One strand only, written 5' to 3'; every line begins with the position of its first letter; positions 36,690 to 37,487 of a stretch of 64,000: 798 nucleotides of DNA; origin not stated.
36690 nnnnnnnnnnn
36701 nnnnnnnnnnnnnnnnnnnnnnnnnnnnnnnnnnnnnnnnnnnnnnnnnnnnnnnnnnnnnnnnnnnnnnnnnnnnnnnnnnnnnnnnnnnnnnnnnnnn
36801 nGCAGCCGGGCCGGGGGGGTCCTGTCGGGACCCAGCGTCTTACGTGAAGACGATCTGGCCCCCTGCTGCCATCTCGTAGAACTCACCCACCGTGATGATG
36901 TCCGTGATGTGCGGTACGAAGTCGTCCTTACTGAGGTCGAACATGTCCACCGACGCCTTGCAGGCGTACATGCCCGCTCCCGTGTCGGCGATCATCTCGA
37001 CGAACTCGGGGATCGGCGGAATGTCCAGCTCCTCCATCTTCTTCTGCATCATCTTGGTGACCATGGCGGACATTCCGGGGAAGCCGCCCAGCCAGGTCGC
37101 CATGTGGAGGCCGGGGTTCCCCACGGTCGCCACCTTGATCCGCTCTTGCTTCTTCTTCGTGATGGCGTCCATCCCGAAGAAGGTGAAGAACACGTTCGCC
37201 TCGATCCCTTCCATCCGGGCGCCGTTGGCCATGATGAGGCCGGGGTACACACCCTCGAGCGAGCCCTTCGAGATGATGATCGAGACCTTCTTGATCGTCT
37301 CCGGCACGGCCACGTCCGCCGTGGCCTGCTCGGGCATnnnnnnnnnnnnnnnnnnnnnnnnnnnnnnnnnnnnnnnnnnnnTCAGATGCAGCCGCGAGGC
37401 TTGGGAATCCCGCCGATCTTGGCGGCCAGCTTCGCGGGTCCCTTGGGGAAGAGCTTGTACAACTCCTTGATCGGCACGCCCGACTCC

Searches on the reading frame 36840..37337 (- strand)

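Call 81: search_protein_families(library=ncbifam, proteins=[window:36840-37337:-], max_evalue=0.00001)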
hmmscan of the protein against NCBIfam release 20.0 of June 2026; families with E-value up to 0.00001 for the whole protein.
window:36840-37337:- (165 aa): 1 family
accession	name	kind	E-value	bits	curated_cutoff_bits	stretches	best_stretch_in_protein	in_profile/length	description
NF047629.1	SulfCarrDsrE2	equivalog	1.7e-27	96.6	210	1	16-162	4-155/159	sulfur carrier protein DsrE2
